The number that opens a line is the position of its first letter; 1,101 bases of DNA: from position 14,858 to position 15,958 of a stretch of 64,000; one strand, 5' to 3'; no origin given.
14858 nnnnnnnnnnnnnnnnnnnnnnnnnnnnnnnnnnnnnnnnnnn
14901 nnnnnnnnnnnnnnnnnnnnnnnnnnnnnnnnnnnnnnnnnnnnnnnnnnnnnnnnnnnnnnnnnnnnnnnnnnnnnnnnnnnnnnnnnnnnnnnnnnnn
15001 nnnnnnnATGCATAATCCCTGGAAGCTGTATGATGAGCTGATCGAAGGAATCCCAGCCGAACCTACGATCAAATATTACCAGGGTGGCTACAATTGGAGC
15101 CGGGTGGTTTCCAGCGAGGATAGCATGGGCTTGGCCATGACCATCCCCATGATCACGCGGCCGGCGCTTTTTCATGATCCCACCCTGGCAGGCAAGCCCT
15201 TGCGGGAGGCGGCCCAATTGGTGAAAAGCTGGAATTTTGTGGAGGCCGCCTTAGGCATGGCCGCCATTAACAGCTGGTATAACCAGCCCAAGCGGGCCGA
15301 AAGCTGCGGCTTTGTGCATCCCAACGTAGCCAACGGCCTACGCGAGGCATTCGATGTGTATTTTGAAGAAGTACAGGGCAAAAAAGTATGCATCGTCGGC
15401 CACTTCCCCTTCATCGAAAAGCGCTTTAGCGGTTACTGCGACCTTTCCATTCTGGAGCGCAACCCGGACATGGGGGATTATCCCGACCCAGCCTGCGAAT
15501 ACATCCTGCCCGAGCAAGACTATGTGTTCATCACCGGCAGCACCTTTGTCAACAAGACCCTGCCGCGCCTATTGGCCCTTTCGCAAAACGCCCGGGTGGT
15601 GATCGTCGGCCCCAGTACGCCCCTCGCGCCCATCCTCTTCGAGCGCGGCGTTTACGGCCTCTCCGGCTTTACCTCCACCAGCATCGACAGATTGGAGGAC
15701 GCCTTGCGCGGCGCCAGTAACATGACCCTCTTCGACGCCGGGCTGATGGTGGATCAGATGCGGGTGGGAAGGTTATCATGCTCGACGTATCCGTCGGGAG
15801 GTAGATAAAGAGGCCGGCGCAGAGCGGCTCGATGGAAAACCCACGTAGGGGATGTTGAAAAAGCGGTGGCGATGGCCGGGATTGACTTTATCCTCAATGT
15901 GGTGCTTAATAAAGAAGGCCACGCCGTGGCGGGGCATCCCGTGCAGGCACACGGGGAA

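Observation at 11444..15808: MoeA-like + DUF364 operon facing a permease-less FecE/FecB-type ABC pair: candidate uncharacterised metal or metal-chelate handling system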

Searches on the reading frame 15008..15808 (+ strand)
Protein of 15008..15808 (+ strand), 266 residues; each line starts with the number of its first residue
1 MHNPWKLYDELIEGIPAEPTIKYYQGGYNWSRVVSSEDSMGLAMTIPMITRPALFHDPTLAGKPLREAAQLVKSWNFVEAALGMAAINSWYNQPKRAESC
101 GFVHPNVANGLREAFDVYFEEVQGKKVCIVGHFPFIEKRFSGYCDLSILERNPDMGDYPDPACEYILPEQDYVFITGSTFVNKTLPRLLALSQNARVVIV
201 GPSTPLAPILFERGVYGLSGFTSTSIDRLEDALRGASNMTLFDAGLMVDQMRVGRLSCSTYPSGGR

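Call 3: search_protein_families(library=pfam, proteins=[window:15008-15808:+], max_evalue=0.01)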
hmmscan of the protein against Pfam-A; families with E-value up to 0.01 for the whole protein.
window:15008-15808:+ (266 aa): 2 families
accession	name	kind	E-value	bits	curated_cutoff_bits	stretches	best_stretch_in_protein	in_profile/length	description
PF04016.18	DUF364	-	3e-35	121.5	23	1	114-245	2-140/147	Putative heavy-metal chelation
PF13938.11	DUF4213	-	4.1e-19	69.1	23.5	1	8-91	1-75/75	Putative heavy-metal chelation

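Call 4: search_protein_families(library=ncbifam, proteins=[window:15008-15808:+], max_evalue=0.01)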
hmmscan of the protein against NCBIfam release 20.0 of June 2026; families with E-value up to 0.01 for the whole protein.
window:15008-15808:+ (266 aa): 0 families

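Call 10: find_homologous_proteins(query=window:15008-15808:+)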
Query window:15008-15808:+ (266 aa): 1634 proteins with E <= 0.001 among 2451 candidates; the best 120 are listed.
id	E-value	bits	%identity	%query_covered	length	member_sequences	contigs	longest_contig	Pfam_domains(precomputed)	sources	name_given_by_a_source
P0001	2.6e-175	599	98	99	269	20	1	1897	PF13938.12,PF04016.19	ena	-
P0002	2.6e-142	491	83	94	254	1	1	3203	PF13938.12,PF04016.19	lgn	-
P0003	1.8e-139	482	80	97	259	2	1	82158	PF13938.12,PF04016.19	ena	-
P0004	1.1e-138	479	80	96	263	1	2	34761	PF13938.12,PF04016.19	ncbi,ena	-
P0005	1.6e-136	472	80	95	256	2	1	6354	PF13938.12,PF04016.19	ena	-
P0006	2.3e-136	472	79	95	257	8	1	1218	PF13938.12,PF04016.19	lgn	-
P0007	2.4e-133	462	77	95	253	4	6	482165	PF13938.12,PF04016.19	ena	-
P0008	1.5e-131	456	76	94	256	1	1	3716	PF13938.12,PF04016.19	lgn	-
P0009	4.4e-131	454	79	95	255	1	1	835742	PF13938.12,PF04016.19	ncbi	-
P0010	7.1e-131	454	78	96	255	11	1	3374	PF13938.12,PF04016.19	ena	-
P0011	6.5e-128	444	76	95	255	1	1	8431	PF13938.12,PF04016.19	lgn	-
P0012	1.1e-127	443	76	95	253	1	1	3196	PF13938.12,PF04016.19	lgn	-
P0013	1.2e-125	437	73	95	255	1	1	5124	PF13938.12,PF04016.19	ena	-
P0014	6.6e-122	424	70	95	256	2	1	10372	PF13938.12,PF04016.19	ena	-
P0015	1.4e-119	417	84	78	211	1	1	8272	PF13938.12,PF04016.19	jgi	-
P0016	1.7e-119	416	71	95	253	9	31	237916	PF13938.12,PF04016.19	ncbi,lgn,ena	-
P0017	2.1e-119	416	73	94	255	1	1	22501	PF13938.12,PF04016.19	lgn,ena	-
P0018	1.4e-116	407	75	85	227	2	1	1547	PF13938.12,PF04016.19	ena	-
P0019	6.1e-108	379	64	96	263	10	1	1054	PF13938.12,PF04016.19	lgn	-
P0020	2.2e-107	377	65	94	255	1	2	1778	PF13938.12,PF04016.19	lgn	-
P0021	2.2e-106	373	64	95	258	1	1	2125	PF13938.12,PF04016.19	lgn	-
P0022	1.3e-104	368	63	95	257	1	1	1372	PF13938.12,PF04016.19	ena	-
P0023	2.7e-103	363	61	95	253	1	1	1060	PF13938.12,PF04016.19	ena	-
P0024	1.1e-99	351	85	68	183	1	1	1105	PF04016.19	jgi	jgi:uncharacterized protein (DUF4213/DUF364 family)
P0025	4.2e-98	346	75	73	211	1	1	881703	PF13938.12,PF04016.19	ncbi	ncbi:MAG: DUF364 domain-containing protein [Muricomes sp.]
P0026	7.6e-95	336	58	94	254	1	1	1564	PF13938.12,PF04016.19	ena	-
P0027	1.2e-93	332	58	94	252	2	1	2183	PF13938.12,PF04016.19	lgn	-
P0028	2.1e-93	331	60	94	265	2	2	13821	PF13938.12,PF04016.19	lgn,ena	-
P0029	1.2e-92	328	60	93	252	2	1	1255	PF13938.12,PF04016.19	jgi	-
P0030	2.9e-92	327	59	93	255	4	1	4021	PF13938.12,PF04016.19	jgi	-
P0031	8.6e-92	326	56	93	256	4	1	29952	PF13938.12,PF04016.19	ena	-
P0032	1.1e-91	325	58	94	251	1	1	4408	PF13938.12,PF04016.19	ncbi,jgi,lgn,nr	ncbi:MAG: DUF364 domain-containing protein [Gracilibacteraceae bacterium]|jgi:uncharacterized protei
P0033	1.4e-91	325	58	93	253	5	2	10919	PF13938.12,PF04016.19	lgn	-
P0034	1.6e-91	325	57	94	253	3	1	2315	PF13938.12,PF04016.19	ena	-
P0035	1.8e-91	324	59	94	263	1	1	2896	PF13938.12,PF04016.19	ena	-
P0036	2.2e-91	324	60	94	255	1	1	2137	PF13938.12,PF04016.19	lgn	-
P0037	1.0e-90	322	57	93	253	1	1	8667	PF13938.12,PF04016.19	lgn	-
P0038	2.5e-90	321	57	95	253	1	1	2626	PF13938.12,PF04016.19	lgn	-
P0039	1.6e-89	318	56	94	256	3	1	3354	PF13938.12,PF04016.19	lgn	-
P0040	2.1e-89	318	55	93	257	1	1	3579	PF13938.12,PF04016.19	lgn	-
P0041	1.3e-88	315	60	94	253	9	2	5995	PF13938.12,PF04016.19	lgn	-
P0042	2.8e-88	314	56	94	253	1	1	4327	PF13938.12,PF04016.19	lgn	-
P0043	1.3e-85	305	54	94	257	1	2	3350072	PF13938.12,PF04016.19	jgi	jgi:uncharacterized protein (DUF4213/DUF364 family)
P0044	5.4e-85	303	54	94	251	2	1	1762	PF13938.12,PF04016.19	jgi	jgi:uncharacterized protein (DUF4213/DUF364 family)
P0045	9.1e-85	303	53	94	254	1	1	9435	PF13938.12,PF04016.19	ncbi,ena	-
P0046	4.0e-84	300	54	94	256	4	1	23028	PF13938.12,PF04016.19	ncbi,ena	-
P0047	8.9e-83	296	51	93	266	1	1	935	PF13938.12,PF04016.19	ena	-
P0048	5.1e-82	294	58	94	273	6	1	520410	PF13938.12,PF04016.19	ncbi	-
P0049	8.0e-82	293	53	94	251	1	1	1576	PF13938.12,PF04016.19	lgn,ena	-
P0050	7.3e-81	290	54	94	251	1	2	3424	PF13938.12,PF04016.19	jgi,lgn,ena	-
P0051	7.4e-80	286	50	94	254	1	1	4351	PF13938.12,PF04016.19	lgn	-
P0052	1.5e-79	285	54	95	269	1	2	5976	PF13938.12,PF04016.19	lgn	-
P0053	2.0e-79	285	54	94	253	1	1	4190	PF13938.12,PF04016.19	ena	-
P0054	1.3e-78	282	52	94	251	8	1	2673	PF13938.12,PF04016.19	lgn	-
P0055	2.1e-78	282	53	94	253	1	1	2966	PF13938.12,PF04016.19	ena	-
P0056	3.3e-78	281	52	94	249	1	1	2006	PF13938.12,PF04016.19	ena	-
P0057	1.2e-77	279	53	94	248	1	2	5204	PF13938.12,PF04016.19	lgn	-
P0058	2.7e-77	278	54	94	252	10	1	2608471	PF13938.12,PF04016.19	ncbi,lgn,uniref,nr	ncbi:hypothetical protein EJO69_04195 [Flaviflexus salsibiostraticola]|uniref:DUF364 domain-containi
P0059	5.0e-77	277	51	94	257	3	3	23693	PF13938.12,PF04016.19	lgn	-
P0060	8.5e-77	276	52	93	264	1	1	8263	PF13938.12,PF04016.19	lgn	-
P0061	1.4e-76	276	51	93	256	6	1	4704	PF13938.12,PF04016.19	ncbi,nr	ncbi:MAG: DUF364 domain-containing protein [Brevibacterium sp.]|nr:DUF364 domain-containing protein 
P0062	3.1e-76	275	51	94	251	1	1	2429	PF13938.12,PF04016.19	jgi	jgi:uncharacterized protein (DUF4213/DUF364 family)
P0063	3.3e-76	274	52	93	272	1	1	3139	PF13938.12,PF04016.19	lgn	-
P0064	3.3e-76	274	50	94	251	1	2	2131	PF13938.12,PF04016.19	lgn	-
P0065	3.6e-76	274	50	95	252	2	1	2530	PF13938.12,PF04016.19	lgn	-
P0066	9.2e-76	273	54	94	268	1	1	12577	PF13938.12,PF04016.19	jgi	-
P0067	1.2e-75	273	50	94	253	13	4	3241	PF13938.12,PF04016.19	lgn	-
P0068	1.3e-75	272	50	95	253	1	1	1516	PF13938.12,PF04016.19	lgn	-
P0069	4.4e-75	271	51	100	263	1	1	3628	PF13938.12,PF04016.19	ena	-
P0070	4.5e-75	271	51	95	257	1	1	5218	PF13938.12,PF04016.19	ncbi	-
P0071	4.5e-75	271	51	94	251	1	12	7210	PF13938.12,PF04016.19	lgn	-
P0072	9.2e-75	270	52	94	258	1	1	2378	PF13938.12,PF04016.19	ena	-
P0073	1.5e-74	269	50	95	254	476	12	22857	PF13938.12,PF04016.19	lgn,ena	-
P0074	1.7e-74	269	50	95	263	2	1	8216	PF13938.12,PF04016.19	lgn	-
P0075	2.2e-74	268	50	95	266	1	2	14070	PF13938.12,PF04016.19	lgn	-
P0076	3.0e-74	268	51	94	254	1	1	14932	PF13938.12,PF04016.19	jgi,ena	-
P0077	7.6e-74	267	49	95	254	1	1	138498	PF13938.12,PF04016.19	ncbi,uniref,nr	ncbi:Rossmann-like domain-containing protein [Tomitella gaofuii]|uniref:Rossmann-like domain-contain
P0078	1.1e-73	266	50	93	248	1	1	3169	PF13938.12,PF04016.19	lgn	-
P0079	2.4e-73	265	48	95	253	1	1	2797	PF13938.12,PF04016.19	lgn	-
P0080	2.4e-73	265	54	92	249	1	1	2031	PF13938.12,PF04016.19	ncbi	ncbi:MAG: DUF364 domain-containing protein [Anaerovorax sp.]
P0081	2.7e-73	265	51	92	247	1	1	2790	PF13938.12,PF04016.19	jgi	jgi:uncharacterized protein (DUF4213/DUF364 family)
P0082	3.6e-73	264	49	96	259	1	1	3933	PF13938.12,PF04016.19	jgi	jgi:uncharacterized protein (DUF4213/DUF364 family)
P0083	4.4e-73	264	50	95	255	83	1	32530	PF13938.12,PF04016.19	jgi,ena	-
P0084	6.7e-73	264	50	95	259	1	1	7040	PF13938.12,PF04016.19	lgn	-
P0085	7.8e-73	263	50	93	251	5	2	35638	PF13938.12,PF04016.19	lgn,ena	-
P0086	1.2e-72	263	50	92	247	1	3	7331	PF13938.12,PF04016.19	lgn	-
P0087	1.7e-72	262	51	92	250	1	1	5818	PF13938.12,PF04016.19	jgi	jgi:uncharacterized protein (DUF4213/DUF364 family)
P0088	1.8e-72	262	49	95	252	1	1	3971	PF13938.12,PF04016.19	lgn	-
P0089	1.8e-72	262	48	99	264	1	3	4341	PF13938.12,PF04016.19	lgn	-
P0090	1.9e-72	262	48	95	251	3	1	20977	PF13938.12,PF04016.19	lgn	-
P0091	1.9e-72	262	52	94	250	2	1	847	PF13938.12,PF04016.19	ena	-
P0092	2.0e-72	262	50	95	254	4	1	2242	PF13938.12,PF04016.19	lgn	-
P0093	3.1e-72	261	50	96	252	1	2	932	PF13938.12,PF04016.19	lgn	-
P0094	3.2e-72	261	50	94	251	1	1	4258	PF13938.12,PF04016.19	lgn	-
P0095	4.3e-72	261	50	94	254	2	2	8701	PF13938.12,PF04016.19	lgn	-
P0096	4.4e-72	261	49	95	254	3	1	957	PF13938.12,PF04016.19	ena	-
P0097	5.2e-72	261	50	94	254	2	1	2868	PF13938.12,PF04016.19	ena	-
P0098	5.9e-72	261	49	95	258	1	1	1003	PF13938.12,PF04016.19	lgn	-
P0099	6.3e-72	260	50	94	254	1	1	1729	PF13938.12,PF04016.19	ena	-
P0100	6.7e-72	260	49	92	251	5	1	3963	PF13938.12,PF04016.19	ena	-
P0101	9.1e-72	260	50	92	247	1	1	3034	PF13938.12,PF04016.19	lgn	-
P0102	1.1e-71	260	48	94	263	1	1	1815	PF13938.12,PF04016.19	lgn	-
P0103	1.5e-71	259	48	94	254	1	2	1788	PF13938.12,PF04016.19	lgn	-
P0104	2.0e-71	259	49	93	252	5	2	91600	PF13938.12,PF04016.19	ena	-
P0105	3.6e-71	258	49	95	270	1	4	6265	PF13938.12,PF04016.19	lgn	-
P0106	6.5e-71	257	49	94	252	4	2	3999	PF13938.12,PF04016.19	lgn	-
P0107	8.5e-71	257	53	94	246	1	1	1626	PF13938.12,PF04016.19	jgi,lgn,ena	-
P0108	1.1e-70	256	49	92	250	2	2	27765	PF13938.12,PF04016.19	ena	-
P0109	1.1e-70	256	49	95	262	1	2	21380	PF13938.12,PF04016.19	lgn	-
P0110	1.1e-70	256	55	84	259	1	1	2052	PF13938.12,PF04016.19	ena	-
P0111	1.3e-70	256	46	95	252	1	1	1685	PF13938.12,PF04016.19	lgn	-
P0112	1.4e-70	256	48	95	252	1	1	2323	PF13938.12,PF04016.19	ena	-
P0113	1.5e-70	256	50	95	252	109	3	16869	PF13938.12,PF04016.19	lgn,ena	-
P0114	1.5e-70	256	50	95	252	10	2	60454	PF13938.12,PF04016.19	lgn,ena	-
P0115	1.5e-70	256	50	95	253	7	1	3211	PF13938.12,PF04016.19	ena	-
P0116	1.6e-70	256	49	94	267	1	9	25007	PF13938.12,PF04016.19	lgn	-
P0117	1.7e-70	256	50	94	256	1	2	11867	PF13938.12,PF04016.19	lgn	-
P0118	2.0e-70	255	48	94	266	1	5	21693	PF13938.12,PF04016.19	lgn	-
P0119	2.9e-70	255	49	95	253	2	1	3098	PF13938.12,PF04016.19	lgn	-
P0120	2.9e-70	255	48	95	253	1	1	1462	PF13938.12,PF04016.19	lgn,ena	-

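Call 15: find_related_loci(query=window:15008-15808:+, collection=genome_contigs, flank=10000)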
Query window:15008-15808:+ (266 aa) in genome_contigs; peptide patterns used: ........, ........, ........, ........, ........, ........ (x = any residue, [..] = any of these).
94 stretches matched a pattern; 32 encode a relative of the query (tblastn E <= 1e-3); 32 distinct loci.
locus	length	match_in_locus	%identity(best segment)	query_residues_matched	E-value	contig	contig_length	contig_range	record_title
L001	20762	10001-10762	89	1-254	9e-161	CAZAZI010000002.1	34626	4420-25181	MAG TPA_asm: uncultured Oscillospiraceae bacterium isolate SRP192927_co2_556 genome assembly, contig: NODE_1520_length_3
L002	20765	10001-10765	80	1-255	3e-144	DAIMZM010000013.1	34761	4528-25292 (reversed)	MAG TPA_asm: Bacillota bacterium isolate CTOTU7645 NODE_2159_length_34761_cov_6.703769, whole genome shotgun sequence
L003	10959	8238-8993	77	1-252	4e-138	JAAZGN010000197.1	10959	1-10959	MAG: Clostridiaceae bacterium isolate AS10tlH2TH_388 345457_AS10, whole genome shotgun sequence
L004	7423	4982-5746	78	1-255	2e-138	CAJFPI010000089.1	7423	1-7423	uncultured Oscillospiraceae bacterium isolate Coassembly_mag_68 genome assembly, contig: MAGpy_11413_min2k_bin_68_fak87_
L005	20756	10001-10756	79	1-252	1e-136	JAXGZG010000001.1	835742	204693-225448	MAG: Bacillota bacterium isolate AnMBR.bin531 bin531_1, whole genome shotgun sequence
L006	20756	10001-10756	71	1-252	1e-125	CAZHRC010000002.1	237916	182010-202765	MAG TPA_asm: uncultured Peptoniphilaceae bacterium isolate SRP192927_co2_599 genome assembly, contig: NODE_8_length_2379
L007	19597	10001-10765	65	1-255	1e-114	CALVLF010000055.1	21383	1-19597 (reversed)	MAG: uncultured Clostridia bacterium isolate E40__bin6 genome assembly, contig: E40__k127_1007764, whole genome shotgun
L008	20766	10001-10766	70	1-255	1e-102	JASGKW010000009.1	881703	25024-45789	MAG: Muricomes sp. isolate 5N624 JMF-2111-06-0005.ont.bin.624_8, whole genome shotgun sequence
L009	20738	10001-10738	60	1-249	7e-95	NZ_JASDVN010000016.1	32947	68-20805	MAG: Flaviflexus sp. isolate P24860_114_MAG_122 P24860_114_S12_metaspades_1883_length_32947_cov_6, whole genome shotgun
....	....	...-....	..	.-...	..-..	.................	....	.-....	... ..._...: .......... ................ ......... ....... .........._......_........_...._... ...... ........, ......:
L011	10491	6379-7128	46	5-252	3e-63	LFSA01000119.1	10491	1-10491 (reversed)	MAG: Pelotomaculum sp. DTU098 scaffold56279, whole genome shotgun sequence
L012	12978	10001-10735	45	5-248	4e-63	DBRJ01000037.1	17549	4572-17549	MAG TPA_asm: Pelotomaculum sp. UBA1371 UBA1371_contig_14379, whole genome shotgun sequence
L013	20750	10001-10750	45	5-252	2e-61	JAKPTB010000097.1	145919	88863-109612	MAG: Bacillota bacterium isolate JPNA_metabat.60 k141_814156, whole genome shotgun sequence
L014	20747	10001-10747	45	2-248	5e-61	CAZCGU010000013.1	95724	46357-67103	MAG TPA_asm: uncultured Pelotomaculum sp. isolate SRP241326_co3_1 genome assembly, contig: NODE_389_length_95724_cov_18.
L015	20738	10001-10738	46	5-248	3e-60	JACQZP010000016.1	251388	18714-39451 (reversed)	MAG: Acetobacterium woodii isolate NC_groundwater_1570_Pr3_B-0.1um_42_151 SR-2_scaffold_141_1198532, whole genome shotgu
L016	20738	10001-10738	46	5-248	3e-60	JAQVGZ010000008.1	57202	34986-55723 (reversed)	MAG: Desulfotomaculaceae bacterium isolate STE_194 NODE_915_length_57202_cov_4.828051_Sandtown_E, whole genome shotgun s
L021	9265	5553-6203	45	5-229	2e-58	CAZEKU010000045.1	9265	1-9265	MAG TPA_asm: uncultured Oscillospiraceae bacterium isolate SRP313737_co1_352 genome assembly, contig: NODE_11115_length_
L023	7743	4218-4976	41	5-255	2e-55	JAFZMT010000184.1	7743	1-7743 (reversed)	MAG: Methanomicrobium sp. isolate RGIG7908 Water_buffalos_Reticulum.Co__c3467393, whole genome shotgun sequence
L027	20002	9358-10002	36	1-235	1e-29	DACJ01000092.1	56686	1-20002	MAG TPA_asm: Euryarchaeota archaeon UBA186 UBA186_contig_419, whole genome shotgun sequence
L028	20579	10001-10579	37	6-220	7e-27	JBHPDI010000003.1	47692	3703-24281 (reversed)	Halobacteriota archaeon isolate SAG AM-311-A10 NODE_3_length_47692_cov_30.305561, whole genome shotgun sequence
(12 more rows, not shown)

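Call 17: find_encoding_contigs(protein=P0016, flank=10000, max_places=3)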
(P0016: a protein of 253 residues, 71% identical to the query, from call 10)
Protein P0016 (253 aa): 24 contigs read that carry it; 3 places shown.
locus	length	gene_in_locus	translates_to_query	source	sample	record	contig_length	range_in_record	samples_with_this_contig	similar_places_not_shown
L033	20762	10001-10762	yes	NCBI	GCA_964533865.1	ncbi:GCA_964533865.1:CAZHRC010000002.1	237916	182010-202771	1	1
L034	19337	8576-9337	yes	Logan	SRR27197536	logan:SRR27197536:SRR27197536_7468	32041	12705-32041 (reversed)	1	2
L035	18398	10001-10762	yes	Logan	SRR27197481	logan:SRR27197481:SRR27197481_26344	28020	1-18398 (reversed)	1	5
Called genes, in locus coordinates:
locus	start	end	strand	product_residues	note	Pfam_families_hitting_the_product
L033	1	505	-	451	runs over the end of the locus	PF05167:DUF711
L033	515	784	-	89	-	PF01842:ACT, PF13740:ACT_6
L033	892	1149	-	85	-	PF04226:Transgly_assoc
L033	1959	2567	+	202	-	PF03266:NTPase_1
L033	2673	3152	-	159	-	PF06445:GyrI-like, PF14526:Cass2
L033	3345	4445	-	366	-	PF01497:Peripla_BP_2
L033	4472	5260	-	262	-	PF02463:SMC_N (weak), PF13175:AAA_15 (faint), PF13191:AAA_16 (weak), PF00005:ABC_tran, PF13304:AAA_21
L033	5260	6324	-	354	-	PF01032:FecCD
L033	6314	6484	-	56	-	-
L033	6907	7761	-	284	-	PF13938:DUF4213, PF04016:DUF364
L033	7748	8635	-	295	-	PF01135:PCMT (faint), PF13489:Methyltransf_23, PF01728:FtsJ (weak), PF13847:Methyltransf_31, PF08241:Methyltransf_11, PF08242:Methyltransf_12 (weak), PF13649:Methyltransf_25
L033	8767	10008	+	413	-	PF03453:MoeA_N, PF00994:MoCF_biosynth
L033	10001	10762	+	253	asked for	PF13938:DUF4213, PF04016:DUF364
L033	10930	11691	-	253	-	PF00106:adh_short, PF08659:KR, PF13561:adh_short_C2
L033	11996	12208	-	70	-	PF03459:TOBE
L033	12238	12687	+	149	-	PF01032:FecCD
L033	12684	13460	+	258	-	PF02463:SMC_N, PF13476:AAA_23 (weak), PF00005:ABC_tran, PF13304:AAA_21 (weak)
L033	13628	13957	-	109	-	PF00126:HTH_1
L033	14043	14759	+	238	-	PF02390:Methyltransf_4 (weak), PF13649:Methyltransf_25 (weak)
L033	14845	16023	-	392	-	PF00155:Aminotran_1_2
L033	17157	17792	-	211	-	PF09711:Cas_Csn2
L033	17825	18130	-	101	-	PF09827:CRISPR_Cas2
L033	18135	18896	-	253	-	PF01867:Cas_Cas1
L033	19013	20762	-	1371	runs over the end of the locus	PF16593:Cas9-BH, PF16592:Cas9_REC, PF13395:HNH_4, PF22702:Cas9_RuvC, PF16595:Cas9_PI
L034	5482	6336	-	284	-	PF13938:DUF4213, PF04016:DUF364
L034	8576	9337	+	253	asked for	PF13938:DUF4213, PF04016:DUF364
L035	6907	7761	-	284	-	PF13938:DUF4213, PF04016:DUF364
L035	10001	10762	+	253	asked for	PF13938:DUF4213, PF04016:DUF364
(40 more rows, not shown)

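Call 18: find_encoding_contigs(protein=P0007, flank=10000, max_places=3)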
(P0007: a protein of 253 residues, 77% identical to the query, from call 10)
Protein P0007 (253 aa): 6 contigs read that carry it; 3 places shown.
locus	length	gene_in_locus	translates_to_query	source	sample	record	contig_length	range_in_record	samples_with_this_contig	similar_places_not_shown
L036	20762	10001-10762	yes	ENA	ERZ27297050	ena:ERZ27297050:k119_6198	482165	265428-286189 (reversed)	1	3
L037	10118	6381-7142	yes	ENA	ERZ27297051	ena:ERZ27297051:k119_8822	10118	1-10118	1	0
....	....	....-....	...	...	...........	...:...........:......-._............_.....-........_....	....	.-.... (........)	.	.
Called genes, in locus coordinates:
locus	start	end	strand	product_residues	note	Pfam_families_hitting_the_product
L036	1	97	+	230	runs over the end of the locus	PF00027:cNMP_binding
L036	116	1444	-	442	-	PF01979:Amidohydro_1, PF07969:Amidohydro_3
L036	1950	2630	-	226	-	PF17746:SfsA_N, PF03749:SfsA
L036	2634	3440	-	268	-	PF13623:SurA_N_2 (faint), PF13624:SurA_N_3 (faint)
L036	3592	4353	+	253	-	PF00005:ABC_tran, PF13304:AAA_21 (faint)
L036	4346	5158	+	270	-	PF00528:BPD_transp_1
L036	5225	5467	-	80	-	-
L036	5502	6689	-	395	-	PF01497:Peripla_BP_2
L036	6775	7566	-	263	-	PF00005:ABC_tran, PF02463:SMC_N (faint), PF13304:AAA_21 (faint)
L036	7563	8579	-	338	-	PF01032:FecCD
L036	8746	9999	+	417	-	PF03453:MoeA_N, PF00994:MoCF_biosynth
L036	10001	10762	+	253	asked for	PF13938:DUF4213, PF04016:DUF364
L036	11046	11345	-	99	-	PF03795:YCII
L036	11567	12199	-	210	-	PF01979:Amidohydro_1, PF07969:Amidohydro_3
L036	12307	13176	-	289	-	PF01208:URO-D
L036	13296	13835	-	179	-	PF02834:LigT_PEase (weak), PF13563:2_5_RNA_ligase2, PF02834:LigT_PEase (weak)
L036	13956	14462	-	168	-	PF06695:Sm_multidrug_ex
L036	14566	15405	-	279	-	PF02645:DegV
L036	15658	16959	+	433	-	PF02127:Peptidase_M18, PF05343:Peptidase_M42 (faint)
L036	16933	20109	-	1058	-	PF17802:SpaA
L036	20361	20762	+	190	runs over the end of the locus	PF12917:YfbR-like, PF13023:HD_3, PF01966:HD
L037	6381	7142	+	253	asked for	PF13938:DUF4213, PF04016:DUF364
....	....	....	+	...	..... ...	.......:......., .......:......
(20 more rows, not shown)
